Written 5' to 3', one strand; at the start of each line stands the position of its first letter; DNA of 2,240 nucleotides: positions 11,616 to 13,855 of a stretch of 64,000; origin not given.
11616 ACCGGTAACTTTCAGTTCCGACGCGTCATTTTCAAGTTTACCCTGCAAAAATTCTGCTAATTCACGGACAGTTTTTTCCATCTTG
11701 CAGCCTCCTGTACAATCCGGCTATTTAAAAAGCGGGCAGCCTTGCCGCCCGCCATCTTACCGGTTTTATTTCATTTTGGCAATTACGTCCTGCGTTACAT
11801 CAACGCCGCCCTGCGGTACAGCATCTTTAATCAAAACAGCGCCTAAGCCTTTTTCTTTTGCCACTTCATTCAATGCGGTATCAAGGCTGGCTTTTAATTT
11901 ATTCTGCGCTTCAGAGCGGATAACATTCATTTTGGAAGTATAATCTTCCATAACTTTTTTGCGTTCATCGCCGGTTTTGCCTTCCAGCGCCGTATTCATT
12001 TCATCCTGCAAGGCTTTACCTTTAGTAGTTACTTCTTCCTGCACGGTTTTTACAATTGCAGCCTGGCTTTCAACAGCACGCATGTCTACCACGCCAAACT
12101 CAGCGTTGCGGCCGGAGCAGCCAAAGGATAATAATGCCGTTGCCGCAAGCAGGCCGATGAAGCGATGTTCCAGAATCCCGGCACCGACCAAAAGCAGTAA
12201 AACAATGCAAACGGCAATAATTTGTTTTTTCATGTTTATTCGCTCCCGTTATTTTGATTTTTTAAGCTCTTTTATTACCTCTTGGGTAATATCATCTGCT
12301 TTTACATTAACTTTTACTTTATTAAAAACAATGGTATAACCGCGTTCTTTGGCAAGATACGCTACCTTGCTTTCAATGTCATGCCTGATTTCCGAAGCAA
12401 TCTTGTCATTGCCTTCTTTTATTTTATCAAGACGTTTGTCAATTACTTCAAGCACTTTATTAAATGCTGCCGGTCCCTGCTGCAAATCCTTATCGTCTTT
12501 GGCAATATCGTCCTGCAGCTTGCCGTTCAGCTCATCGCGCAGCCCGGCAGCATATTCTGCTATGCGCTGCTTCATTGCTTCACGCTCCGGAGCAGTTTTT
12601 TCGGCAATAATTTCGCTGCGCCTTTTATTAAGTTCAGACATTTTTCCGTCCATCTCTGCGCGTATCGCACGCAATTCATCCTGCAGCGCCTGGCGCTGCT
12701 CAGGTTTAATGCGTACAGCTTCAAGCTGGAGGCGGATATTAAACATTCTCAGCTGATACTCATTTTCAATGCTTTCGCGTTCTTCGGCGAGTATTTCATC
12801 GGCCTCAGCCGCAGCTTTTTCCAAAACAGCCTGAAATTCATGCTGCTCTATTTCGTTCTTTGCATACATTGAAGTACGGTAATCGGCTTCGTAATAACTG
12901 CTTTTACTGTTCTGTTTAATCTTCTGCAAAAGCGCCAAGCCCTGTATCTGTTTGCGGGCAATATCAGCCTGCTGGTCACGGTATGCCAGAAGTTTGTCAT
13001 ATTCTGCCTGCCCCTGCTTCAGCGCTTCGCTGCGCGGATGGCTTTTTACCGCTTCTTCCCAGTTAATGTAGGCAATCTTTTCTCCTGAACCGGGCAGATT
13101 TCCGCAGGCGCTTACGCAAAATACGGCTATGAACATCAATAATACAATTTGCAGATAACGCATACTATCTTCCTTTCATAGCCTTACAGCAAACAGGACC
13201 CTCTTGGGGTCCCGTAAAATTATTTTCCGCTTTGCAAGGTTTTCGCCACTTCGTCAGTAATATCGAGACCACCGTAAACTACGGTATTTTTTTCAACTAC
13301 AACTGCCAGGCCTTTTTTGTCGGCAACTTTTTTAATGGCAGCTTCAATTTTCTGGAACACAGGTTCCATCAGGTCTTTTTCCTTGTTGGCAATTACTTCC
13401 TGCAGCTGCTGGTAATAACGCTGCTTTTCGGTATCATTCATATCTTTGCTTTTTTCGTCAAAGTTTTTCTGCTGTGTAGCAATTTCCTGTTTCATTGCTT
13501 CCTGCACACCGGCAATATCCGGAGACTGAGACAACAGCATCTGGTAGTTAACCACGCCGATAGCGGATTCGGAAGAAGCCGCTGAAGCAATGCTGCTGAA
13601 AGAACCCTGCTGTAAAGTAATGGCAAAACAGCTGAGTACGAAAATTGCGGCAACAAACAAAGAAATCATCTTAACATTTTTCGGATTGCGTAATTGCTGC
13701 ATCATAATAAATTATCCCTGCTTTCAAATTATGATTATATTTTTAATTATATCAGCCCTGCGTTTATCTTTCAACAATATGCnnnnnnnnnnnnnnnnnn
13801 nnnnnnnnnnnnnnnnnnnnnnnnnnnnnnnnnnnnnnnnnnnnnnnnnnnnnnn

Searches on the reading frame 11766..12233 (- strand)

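Call 3: search_protein_families(library=pfam, proteins=[window:11766-12233:-], max_evalue=0.01)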
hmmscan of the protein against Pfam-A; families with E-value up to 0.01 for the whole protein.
window:11766-12233:- (155 aa): 1 family
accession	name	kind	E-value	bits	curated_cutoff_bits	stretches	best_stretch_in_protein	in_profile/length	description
PF03938.19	OmpH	-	8.4e-09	36.2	32.4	1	96-154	79-141/141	Outer membrane protein (OmpH-like)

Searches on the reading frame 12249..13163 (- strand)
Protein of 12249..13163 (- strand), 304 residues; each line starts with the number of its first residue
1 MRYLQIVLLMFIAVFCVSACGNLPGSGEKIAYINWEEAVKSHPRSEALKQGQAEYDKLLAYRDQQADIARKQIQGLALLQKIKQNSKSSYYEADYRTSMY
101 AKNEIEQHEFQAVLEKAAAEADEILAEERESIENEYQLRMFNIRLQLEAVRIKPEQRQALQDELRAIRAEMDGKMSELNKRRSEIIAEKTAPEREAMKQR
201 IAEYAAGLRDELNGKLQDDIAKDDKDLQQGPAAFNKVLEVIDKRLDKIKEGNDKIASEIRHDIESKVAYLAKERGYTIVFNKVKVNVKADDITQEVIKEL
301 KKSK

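Call 3: search_protein_families(library=pfam, proteins=[window:12249-13163:-], max_evalue=0.01)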
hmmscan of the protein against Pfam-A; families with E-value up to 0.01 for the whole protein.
window:12249-13163:- (304 aa): 1 family
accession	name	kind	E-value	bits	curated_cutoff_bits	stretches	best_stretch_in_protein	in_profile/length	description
PF03938.19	OmpH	-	1.9e-05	25.3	32.4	1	157-300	21-141/141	Outer membrane protein (OmpH-like)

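Call 4: search_protein_families(library=ncbifam, proteins=[window:12249-13163:-], max_evalue=0.1)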
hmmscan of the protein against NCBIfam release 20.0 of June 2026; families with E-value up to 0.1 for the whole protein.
window:12249-13163:- (304 aa): 0 families

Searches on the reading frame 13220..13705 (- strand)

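Call 3: search_protein_families(library=pfam, proteins=[window:13220-13705:-], max_evalue=0.01)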
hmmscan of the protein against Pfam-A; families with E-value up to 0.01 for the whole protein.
window:13220-13705:- (161 aa): 3 families
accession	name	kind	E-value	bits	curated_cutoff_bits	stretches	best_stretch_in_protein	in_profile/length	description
PF03938.19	OmpH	-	2.6e-17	63.8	32.4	2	94-157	74-141/141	Outer membrane protein (OmpH-like)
PF10593.14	Z1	-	0.00021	21.4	25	1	51-137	23-110/228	Z1 domain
PF07511.17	DUF1525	-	0.0079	16.7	24.1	0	98-154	51-105/113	Protein of unknown function (DUF1525)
